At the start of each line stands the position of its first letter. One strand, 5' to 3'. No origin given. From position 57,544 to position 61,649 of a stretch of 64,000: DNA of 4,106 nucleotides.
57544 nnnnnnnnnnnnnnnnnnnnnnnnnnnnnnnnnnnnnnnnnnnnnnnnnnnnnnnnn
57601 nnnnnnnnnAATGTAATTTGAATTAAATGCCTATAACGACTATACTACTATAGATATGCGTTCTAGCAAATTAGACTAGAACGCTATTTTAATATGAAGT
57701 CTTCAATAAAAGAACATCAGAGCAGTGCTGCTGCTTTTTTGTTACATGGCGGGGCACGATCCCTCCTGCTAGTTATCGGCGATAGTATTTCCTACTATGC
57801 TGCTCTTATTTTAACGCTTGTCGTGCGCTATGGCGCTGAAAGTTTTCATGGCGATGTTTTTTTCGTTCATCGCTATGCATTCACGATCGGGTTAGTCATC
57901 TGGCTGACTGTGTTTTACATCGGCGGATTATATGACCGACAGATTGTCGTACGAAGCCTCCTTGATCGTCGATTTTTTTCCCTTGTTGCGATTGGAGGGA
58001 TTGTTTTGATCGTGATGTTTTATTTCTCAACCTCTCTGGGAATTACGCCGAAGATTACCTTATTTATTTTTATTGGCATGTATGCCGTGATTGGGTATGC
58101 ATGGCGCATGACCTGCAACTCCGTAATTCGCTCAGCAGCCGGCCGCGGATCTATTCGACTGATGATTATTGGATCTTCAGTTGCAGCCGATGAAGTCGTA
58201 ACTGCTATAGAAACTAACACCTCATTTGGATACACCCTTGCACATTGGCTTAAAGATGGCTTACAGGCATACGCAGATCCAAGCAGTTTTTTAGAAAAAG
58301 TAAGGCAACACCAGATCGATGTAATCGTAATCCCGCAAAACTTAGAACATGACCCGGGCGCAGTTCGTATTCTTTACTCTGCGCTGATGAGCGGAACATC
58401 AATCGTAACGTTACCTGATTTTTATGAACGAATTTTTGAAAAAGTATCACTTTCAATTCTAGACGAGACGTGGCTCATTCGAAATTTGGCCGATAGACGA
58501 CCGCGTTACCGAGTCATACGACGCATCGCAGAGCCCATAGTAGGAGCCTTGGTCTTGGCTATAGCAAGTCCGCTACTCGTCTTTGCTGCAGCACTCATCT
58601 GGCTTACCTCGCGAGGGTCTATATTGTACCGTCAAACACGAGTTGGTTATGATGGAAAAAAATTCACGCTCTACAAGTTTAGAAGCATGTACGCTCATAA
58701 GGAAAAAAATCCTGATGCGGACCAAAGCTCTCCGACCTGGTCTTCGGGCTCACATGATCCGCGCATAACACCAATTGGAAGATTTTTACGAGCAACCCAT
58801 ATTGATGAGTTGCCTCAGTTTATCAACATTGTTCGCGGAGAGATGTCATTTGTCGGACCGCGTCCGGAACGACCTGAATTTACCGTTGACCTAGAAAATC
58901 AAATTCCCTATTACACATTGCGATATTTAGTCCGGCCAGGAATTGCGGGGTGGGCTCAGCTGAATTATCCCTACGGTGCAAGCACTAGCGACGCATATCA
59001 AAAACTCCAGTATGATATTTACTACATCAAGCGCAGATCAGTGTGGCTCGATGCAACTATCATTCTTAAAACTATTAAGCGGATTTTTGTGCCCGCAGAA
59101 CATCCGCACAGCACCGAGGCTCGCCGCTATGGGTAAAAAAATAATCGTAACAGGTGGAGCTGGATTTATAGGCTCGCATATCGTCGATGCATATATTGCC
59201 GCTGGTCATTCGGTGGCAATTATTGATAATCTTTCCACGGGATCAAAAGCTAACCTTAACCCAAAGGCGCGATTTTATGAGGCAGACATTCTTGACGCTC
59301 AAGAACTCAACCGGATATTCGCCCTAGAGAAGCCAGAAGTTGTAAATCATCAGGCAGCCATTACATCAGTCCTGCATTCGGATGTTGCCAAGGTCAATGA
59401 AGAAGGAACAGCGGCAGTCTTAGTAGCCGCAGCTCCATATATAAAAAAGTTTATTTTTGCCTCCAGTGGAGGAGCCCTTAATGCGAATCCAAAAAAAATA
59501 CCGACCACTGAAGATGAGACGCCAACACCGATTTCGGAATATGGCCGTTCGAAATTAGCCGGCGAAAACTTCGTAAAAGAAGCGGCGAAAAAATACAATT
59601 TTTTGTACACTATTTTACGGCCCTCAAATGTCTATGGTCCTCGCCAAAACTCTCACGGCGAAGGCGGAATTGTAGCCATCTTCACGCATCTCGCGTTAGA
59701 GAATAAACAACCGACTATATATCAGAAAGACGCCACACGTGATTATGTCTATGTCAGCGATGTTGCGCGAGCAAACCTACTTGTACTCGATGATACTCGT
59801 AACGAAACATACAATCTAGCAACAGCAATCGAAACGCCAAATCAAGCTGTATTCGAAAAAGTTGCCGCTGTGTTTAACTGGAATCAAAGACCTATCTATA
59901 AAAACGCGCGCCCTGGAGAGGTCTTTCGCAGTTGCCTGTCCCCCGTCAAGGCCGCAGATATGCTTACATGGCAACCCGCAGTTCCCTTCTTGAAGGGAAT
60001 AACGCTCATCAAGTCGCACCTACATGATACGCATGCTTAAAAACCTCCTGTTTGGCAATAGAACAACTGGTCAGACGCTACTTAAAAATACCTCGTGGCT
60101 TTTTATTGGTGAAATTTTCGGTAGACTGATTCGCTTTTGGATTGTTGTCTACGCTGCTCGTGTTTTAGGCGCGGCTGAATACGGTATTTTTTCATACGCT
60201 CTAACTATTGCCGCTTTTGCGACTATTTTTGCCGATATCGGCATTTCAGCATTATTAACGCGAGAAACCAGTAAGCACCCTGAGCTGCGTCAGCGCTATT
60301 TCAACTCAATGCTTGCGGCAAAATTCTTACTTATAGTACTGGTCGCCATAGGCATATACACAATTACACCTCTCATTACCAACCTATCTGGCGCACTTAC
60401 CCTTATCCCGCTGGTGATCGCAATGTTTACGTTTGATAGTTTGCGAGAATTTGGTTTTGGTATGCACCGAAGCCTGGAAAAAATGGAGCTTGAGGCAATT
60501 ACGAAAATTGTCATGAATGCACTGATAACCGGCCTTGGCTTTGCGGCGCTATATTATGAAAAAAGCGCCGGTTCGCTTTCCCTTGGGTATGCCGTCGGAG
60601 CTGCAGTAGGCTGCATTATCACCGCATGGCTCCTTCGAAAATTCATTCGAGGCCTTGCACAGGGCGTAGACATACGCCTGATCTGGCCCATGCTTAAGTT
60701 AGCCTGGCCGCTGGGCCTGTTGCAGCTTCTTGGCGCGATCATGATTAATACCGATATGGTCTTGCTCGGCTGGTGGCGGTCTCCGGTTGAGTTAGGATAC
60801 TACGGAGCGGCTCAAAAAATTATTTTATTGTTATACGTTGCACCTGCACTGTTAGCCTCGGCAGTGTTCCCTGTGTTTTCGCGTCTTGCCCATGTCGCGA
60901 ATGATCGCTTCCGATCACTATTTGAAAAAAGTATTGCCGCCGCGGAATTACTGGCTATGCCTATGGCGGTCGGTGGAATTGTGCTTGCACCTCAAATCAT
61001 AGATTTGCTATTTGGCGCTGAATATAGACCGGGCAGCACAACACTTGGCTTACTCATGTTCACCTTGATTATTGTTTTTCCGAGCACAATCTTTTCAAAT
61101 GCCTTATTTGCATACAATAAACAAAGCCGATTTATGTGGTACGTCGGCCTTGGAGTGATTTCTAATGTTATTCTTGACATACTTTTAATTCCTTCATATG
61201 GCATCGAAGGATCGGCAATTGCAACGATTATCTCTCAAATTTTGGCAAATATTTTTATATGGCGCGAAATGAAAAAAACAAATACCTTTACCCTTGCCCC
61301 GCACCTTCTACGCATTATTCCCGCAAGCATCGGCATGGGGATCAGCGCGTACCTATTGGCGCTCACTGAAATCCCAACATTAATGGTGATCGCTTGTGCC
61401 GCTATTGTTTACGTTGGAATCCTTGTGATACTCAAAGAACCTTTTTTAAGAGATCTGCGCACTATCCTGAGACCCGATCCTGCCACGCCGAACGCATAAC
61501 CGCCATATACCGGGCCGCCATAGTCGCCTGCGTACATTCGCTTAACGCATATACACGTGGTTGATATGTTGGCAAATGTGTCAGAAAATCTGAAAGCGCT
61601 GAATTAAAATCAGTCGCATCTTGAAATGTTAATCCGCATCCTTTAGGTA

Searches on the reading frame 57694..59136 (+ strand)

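Call 87: search_protein_families(library=pfam, proteins=[window:57694-59136:+], max_evalue=0.00001)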
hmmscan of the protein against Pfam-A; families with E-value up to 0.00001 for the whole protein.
window:57694-59136:+ (480 aa): 1 family
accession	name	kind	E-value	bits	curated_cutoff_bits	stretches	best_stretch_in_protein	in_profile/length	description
PF02397.22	Bac_transf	-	9.9e-61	204.8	27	1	277-465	2-178/179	Bacterial sugar transferase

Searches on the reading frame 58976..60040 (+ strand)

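Call 87: search_protein_families(library=pfam, proteins=[window:58976-60040:+], max_evalue=0.00001)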
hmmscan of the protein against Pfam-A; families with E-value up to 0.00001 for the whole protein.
window:58976-60040:+ (354 aa): 8 families
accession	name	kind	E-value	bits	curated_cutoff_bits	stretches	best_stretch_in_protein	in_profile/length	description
PF01370.27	Epimerase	-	4.3e-50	170.8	20.9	1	56-282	1-240/240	NAD dependent epimerase/dehydratase family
PF16363.11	GDP_Man_Dehyd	-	2.9e-37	129.3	27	1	57-342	1-329/332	GDP-mannose 4,6 dehydratase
PF01073.25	3Beta_HSD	-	2.5e-23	82.9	22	1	57-271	1-229/280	3-beta hydroxysteroid dehydrogenase/isomerase family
PF04321.23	RmlD_sub_bind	-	2.9e-21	76.2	27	1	55-302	2-233/287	RmlD substrate binding domain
PF07993.18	NAD_binding_4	-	2e-11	44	20.1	1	117-228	86-216/258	Male sterility protein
PF13460.12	NAD_binding_10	-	3.3e-10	40.6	27.2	1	60-220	1-147/184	NAD(P)H-binding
PF02719.21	Polysacc_synt_2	-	7.5e-08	32.3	20.2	1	56-264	1-210/293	Polysaccharide biosynthesis protein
PF05368.20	NmrA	-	1.2e-07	32.1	27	1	53-327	2-257/298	NmrA-like family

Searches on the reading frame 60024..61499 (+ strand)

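Call 87: search_protein_families(library=pfam, proteins=[window:60024-61499:+], max_evalue=0.00001)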
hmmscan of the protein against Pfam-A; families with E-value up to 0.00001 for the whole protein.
window:60024-61499:+ (491 aa): 3 families
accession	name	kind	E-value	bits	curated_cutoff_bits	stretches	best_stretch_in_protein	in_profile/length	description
PF01943.22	Polysacc_synt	-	7.6e-39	134.2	28.2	1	19-288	1-273/274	Polysaccharide biosynthesis protein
PF13440.11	Polysacc_synt_3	-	1.2e-23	84.3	23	1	45-336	3-290/293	Polysaccharide biosynthesis protein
PF03023.19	MurJ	-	1.1e-12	47.8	27.4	1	92-428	59-411/451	Lipid II flippase MurJ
